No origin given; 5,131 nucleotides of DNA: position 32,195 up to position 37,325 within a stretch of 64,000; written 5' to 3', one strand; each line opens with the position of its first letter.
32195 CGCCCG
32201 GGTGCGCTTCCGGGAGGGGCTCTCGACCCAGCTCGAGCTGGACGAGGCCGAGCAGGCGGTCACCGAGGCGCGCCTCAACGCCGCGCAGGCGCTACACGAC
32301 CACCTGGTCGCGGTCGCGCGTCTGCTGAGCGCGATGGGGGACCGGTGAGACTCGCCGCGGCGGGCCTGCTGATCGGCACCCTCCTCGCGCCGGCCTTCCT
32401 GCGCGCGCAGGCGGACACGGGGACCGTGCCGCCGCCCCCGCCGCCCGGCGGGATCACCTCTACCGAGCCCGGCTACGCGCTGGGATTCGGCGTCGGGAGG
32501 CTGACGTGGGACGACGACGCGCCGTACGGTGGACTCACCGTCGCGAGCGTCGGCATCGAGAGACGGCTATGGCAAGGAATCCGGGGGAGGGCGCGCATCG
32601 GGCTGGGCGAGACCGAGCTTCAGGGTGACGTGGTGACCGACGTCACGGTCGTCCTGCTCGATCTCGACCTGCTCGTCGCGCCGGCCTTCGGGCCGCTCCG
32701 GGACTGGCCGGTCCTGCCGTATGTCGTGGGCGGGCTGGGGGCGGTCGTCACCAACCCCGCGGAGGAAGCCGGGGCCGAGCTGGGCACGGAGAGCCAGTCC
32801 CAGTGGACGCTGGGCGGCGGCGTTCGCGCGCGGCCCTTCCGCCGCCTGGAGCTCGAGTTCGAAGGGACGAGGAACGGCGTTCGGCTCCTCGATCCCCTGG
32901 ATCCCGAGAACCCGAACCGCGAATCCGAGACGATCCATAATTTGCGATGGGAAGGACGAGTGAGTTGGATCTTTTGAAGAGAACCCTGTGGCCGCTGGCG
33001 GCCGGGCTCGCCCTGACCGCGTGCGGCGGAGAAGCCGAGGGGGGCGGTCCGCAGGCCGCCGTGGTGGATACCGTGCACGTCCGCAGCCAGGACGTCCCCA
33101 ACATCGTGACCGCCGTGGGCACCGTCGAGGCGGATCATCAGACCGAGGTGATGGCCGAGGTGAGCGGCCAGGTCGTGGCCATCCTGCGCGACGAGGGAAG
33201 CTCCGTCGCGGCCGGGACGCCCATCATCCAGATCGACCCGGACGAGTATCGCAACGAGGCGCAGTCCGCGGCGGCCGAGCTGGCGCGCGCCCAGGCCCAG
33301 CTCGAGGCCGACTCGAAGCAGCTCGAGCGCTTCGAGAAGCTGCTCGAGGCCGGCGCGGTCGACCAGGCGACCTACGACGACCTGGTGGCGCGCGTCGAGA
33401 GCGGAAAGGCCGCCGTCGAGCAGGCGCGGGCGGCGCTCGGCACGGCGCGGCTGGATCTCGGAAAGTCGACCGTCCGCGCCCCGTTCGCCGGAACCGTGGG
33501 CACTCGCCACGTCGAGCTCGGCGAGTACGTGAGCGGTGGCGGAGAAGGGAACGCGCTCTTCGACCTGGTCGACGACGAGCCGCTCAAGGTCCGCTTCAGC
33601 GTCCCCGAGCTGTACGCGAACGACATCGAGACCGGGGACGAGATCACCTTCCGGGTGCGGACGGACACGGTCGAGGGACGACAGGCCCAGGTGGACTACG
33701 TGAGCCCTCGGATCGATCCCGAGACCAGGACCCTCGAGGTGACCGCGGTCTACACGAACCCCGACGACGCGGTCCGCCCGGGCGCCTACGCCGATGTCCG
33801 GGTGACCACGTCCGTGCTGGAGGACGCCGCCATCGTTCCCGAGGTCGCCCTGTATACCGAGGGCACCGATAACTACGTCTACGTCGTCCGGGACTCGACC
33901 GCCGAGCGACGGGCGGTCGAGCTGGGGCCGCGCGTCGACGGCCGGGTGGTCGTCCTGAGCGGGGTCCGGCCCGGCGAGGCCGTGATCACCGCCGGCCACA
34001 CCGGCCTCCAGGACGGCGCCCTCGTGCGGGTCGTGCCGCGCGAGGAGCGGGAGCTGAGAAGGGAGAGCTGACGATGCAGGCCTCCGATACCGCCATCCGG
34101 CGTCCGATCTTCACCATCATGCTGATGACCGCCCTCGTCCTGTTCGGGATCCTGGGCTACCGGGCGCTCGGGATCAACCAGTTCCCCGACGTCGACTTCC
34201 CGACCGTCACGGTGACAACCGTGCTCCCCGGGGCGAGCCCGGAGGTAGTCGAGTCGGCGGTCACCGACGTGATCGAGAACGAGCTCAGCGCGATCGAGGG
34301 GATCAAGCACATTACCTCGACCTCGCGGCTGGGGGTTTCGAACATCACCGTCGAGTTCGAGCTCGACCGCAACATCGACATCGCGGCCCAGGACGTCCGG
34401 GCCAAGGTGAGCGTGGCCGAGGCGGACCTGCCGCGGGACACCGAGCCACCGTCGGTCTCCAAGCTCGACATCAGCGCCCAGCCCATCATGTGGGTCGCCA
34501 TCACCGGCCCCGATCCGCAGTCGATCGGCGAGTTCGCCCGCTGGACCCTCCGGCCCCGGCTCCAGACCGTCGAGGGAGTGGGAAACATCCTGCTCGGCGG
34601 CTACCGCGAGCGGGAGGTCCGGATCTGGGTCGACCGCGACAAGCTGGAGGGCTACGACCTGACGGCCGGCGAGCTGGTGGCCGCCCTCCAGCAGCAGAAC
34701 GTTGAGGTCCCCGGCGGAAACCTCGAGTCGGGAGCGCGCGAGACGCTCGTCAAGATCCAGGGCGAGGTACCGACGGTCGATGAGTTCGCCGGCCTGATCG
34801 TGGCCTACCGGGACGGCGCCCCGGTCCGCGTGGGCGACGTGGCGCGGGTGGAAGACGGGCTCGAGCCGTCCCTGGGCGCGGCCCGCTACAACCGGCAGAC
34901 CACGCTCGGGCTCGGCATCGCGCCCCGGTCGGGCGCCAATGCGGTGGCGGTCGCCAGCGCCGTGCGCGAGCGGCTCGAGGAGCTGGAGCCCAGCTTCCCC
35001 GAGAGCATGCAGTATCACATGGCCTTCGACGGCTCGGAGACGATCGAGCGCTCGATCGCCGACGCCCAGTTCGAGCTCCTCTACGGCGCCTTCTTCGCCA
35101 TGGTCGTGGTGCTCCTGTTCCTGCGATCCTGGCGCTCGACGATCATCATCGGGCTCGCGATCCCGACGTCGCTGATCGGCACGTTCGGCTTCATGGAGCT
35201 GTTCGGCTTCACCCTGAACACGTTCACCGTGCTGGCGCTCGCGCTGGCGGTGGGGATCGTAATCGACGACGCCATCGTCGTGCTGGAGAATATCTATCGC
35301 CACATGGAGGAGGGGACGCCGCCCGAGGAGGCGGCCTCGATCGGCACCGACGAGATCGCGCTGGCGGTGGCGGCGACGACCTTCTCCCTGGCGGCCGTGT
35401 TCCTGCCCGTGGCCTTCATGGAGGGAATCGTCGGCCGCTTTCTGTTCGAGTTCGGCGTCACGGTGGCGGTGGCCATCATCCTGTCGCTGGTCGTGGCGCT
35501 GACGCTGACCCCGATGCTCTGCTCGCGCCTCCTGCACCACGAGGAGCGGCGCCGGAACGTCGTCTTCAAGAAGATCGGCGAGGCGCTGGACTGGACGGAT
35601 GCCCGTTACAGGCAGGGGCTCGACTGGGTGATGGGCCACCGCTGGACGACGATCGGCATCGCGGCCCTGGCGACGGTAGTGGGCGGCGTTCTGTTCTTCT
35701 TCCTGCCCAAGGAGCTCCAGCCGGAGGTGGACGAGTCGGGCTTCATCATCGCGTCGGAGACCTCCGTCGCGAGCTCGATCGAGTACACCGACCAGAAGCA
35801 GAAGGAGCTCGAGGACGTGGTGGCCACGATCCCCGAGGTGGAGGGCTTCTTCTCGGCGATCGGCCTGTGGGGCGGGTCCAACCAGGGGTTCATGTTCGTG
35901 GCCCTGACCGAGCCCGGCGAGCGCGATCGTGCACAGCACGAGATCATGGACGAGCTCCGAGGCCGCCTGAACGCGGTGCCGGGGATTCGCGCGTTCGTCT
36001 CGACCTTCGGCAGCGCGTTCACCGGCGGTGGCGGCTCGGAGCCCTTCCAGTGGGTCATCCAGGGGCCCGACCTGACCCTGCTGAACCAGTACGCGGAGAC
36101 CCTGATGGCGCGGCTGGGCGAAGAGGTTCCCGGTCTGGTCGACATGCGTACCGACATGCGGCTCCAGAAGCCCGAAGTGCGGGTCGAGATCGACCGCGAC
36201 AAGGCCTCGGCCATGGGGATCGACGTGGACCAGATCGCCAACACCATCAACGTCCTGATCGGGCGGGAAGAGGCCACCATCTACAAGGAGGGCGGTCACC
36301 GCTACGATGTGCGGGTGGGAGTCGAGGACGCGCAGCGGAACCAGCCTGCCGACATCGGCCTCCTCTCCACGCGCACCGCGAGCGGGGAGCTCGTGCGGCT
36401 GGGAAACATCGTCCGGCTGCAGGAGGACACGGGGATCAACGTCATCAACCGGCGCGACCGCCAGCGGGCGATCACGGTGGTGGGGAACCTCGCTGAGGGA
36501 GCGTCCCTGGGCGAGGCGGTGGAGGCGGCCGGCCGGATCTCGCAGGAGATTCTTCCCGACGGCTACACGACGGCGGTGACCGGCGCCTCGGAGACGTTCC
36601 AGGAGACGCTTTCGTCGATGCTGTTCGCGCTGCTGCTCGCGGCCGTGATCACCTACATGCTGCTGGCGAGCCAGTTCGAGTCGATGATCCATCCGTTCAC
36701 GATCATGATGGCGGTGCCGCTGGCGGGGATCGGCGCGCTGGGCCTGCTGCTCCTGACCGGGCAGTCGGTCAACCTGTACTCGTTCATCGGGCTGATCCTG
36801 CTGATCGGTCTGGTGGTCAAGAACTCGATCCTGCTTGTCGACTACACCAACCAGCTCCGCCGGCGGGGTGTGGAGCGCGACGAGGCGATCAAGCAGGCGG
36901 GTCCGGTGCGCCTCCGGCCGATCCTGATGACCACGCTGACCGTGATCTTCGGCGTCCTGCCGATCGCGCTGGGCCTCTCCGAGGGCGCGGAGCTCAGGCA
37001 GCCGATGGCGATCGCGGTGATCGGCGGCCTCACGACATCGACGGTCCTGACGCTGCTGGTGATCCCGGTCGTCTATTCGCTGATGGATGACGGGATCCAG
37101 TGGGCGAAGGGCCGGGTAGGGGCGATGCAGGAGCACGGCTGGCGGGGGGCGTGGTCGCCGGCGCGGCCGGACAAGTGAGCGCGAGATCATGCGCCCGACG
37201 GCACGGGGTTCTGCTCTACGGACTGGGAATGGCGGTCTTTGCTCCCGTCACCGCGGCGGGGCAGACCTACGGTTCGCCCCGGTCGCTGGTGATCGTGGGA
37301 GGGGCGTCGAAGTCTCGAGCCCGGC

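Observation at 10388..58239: Repeated use of non-canonical start codons (CTG, ATC, ATT) across the window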

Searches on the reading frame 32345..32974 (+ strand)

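Call 78: search_protein_families(library=pfam, proteins=[window:32345-32974:+], max_evalue=0.001)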
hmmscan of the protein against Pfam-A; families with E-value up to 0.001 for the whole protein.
window:32345-32974:+ (210 aa): 1 family
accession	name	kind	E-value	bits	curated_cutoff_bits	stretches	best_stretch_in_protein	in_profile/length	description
PF13505.12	OMP_b-brl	-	0.00018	22.1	28.7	1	39-177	17-153/175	Outer membrane protein beta-barrel domain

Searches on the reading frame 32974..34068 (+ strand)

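Call 78: search_protein_families(library=pfam, proteins=[window:32974-34068:+], max_evalue=0.001)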
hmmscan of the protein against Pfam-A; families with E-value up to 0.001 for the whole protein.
window:32974-34068:+ (365 aa): 3 families
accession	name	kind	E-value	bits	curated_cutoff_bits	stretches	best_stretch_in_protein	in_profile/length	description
PF16576.10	HlyD_D23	-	1.6e-23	83.6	30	1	43-273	4-214/214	Barrel-sandwich domain of CusB or HlyD membrane-fusion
PF13437.12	HlyD_3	-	1.2e-16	61.8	22.2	1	166-270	1-106/106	HlyD family secretion protein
PF00364.28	Biotin_lipoyl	-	4.5e-05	23.6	22.1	1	50-87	35-73/73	Biotin-requiring enzyme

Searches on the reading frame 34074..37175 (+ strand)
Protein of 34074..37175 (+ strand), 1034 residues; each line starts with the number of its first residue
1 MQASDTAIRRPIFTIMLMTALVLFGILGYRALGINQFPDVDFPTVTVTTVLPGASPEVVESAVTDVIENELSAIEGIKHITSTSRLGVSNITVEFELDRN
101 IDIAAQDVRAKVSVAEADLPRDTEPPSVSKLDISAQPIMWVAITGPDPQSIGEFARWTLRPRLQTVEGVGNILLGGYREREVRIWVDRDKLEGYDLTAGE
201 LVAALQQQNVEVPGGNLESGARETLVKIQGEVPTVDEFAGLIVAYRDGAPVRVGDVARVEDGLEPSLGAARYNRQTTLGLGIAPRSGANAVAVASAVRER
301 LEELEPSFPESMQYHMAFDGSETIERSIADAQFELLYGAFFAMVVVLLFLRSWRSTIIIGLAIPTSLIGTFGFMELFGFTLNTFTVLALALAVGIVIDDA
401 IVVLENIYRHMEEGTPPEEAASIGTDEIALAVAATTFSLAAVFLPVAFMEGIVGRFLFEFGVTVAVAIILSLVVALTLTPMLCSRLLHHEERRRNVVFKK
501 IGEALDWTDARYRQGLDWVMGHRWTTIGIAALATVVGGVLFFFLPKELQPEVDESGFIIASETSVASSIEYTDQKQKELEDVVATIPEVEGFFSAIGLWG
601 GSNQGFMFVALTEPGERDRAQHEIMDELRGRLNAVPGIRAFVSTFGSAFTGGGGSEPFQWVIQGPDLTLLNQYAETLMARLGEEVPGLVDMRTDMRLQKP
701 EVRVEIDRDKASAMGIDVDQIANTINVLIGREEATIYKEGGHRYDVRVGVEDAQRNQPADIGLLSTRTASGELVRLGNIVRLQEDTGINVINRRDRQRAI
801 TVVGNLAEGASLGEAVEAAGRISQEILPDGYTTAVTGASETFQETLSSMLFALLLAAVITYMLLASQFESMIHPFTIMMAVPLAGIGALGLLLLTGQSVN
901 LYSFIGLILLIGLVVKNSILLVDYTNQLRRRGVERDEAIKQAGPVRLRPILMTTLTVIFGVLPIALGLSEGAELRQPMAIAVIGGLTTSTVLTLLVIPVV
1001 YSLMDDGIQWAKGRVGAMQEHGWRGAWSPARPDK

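Call 78: search_protein_families(library=pfam, proteins=[window:34074-37175:+], max_evalue=0.001)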
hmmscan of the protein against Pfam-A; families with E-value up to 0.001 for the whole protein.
window:34074-37175:+ (1034 aa): 3 families
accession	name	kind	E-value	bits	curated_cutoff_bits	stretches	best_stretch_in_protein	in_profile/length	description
PF00873.25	ACR_tran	-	2.7e-303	1009.1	28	1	4-1004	2-1020/1021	AcrB/AcrD/AcrF family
PF03176.21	MMPL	-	8.8e-13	48.3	20.5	2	336-484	150-300/333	MMPL family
PF02355.23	SecD_SecF_C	-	2.1e-10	40.8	20.5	2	324-479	25-183/189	Protein export membrane protein SecD/SecF, C-terminal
